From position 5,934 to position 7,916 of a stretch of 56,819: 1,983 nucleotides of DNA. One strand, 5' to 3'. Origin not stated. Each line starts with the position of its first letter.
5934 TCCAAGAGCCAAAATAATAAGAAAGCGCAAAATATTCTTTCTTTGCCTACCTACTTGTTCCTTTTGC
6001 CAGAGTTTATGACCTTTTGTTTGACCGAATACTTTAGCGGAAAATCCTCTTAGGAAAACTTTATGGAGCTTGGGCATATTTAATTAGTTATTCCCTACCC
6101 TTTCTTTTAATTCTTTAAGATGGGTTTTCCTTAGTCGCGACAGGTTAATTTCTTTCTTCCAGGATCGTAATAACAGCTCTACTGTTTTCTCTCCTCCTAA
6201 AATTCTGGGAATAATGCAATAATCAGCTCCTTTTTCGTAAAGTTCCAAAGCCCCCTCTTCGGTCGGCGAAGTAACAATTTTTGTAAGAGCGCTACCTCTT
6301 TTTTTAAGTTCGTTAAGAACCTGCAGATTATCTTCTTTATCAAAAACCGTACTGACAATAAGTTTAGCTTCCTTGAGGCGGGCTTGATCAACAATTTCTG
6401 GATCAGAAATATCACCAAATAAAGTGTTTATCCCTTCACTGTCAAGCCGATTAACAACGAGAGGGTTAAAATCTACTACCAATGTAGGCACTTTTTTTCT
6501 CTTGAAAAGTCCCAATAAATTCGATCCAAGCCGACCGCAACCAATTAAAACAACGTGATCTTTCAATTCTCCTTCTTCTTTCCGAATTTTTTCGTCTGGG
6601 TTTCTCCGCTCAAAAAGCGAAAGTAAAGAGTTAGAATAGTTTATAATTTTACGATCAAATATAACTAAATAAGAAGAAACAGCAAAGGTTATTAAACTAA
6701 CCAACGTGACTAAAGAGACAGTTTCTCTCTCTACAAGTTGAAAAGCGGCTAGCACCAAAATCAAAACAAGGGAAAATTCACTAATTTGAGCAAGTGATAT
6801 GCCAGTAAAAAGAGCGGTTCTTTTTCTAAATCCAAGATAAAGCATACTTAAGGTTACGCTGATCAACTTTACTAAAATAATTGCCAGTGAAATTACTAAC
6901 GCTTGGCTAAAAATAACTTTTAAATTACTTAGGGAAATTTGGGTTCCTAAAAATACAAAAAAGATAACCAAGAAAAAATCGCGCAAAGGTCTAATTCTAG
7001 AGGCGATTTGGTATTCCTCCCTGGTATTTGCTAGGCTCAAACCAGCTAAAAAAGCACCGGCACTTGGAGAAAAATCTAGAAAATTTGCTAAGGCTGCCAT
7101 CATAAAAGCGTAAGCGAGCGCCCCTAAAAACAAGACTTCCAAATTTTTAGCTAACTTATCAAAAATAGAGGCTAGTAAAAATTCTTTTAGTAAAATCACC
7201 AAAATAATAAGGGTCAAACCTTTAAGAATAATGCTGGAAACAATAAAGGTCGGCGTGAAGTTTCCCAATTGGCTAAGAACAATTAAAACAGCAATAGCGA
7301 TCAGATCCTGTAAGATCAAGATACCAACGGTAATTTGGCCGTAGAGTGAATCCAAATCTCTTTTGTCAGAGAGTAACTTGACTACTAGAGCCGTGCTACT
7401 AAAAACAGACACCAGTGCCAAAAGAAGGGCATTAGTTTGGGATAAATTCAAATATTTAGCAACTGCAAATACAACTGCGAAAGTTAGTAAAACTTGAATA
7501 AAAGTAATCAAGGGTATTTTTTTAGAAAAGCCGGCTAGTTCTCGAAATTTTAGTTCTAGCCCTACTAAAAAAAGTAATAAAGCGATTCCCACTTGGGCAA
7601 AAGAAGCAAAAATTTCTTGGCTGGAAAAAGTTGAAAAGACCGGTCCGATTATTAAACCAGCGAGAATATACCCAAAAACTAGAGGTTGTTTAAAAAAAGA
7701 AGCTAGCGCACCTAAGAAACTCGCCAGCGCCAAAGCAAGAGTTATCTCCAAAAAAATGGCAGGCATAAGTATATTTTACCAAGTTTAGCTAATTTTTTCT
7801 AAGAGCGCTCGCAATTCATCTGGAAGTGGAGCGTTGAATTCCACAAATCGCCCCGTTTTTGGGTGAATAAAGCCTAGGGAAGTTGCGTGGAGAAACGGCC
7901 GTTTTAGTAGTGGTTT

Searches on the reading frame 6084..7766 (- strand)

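Call 34: search_protein_families(library=pfam, proteins=[window:6084-7766:-], max_evalue=0.001)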
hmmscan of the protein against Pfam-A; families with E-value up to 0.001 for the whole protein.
window:6084-7766:- (560 aa): 2 families
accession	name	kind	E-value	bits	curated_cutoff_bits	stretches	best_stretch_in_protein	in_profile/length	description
PF00999.27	Na_H_Exchanger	-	2e-50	172.2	26.2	1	14-363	3-364/375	Sodium/hydrogen exchanger, transmembrane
PF02254.24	TrkA_N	-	5.5e-18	65.8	23.8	1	405-520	1-116/116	TrkA-N domain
